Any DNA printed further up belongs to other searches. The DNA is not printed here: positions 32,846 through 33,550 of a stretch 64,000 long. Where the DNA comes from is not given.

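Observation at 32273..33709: Adjacent dockerin-bearing and cohesin-like/membrane-anchored genes: candidate cohesin-dockerin surface display pair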

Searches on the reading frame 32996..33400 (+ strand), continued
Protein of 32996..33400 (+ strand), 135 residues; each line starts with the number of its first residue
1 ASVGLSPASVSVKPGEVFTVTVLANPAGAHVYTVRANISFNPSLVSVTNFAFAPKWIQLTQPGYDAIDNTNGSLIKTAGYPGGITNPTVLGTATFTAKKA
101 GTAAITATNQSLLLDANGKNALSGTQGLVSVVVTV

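Call 77: find_related_loci(query=A6, collection=metagenome_contigs, flank=3000)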
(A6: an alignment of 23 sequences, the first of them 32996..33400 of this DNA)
Query A6 (135 aa) in metagenome_contigs; peptide patterns used: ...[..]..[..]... (x = any residue, [..] = any of these).
239 stretches matched a pattern; 227 encode a relative of the query (tblastn E <= 1e-3); the best 80 are kept; 80 distinct loci.
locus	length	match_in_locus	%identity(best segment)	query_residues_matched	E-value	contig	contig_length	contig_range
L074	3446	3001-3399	67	3-135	2e-54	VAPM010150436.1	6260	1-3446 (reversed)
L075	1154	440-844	65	1-135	1e-56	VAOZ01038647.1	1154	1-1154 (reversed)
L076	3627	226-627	63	1-134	6e-53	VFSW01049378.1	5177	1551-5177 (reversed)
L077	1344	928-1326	58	1-133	2e-50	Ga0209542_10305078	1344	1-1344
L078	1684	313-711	58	1-133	2e-49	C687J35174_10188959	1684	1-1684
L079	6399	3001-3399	60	1-133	8e-48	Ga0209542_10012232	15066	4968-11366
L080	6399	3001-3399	56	1-133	9e-45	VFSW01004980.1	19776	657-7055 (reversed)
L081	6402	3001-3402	51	1-134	6e-40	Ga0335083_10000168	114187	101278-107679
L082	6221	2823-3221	52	2-134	3e-38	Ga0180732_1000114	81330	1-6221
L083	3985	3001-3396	47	2-133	2e-37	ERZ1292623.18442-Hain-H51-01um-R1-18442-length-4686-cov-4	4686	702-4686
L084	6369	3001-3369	52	5-125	6e-37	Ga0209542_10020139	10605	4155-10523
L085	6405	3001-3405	47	1-133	5e-37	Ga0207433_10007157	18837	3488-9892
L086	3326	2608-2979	50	1-124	8e-37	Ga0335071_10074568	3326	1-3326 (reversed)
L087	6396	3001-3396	53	3-134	4e-37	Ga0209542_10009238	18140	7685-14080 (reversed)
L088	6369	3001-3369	49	2-124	1e-36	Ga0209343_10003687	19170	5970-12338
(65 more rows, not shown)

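Call 96: search_protein_families(library=pfam, proteins=[L019:6185-6784:+, L021:6235-6834:+, L040:6144-6743:+, L019:743-3742:+, L019:3743-6784:+], max_evalue=0.01)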
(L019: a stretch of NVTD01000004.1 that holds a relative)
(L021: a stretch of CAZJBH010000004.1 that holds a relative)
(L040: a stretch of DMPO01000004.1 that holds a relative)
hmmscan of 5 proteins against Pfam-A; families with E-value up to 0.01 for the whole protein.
L019:6185-6784:+ (200 aa): 0 families

L021:6235-6834:+ (200 aa): 0 families

L040:6144-6743:+ (200 aa): 0 families

L019:743-3742:+ (1000 aa): 2 families
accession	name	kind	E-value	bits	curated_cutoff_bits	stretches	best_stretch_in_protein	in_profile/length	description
PF19077.6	Big_13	-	0.00054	20.8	27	1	593-669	22-94/102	Bacterial Ig-like domain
PF19078.6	Big_12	-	0.0027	18.3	27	1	676-772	1-95/102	Bacterial Ig-like domain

L019:3743-6784:+ (1014 aa): 2 families
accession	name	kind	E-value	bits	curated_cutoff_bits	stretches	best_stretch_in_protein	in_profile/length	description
PF13205.12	Big_5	-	2.3e-14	54.4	23.6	1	728-822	2-105/105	Bacterial Ig-like domain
PF19077.6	Big_13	-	0.00037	21.4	27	2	432-504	25-93/102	Bacterial Ig-like domain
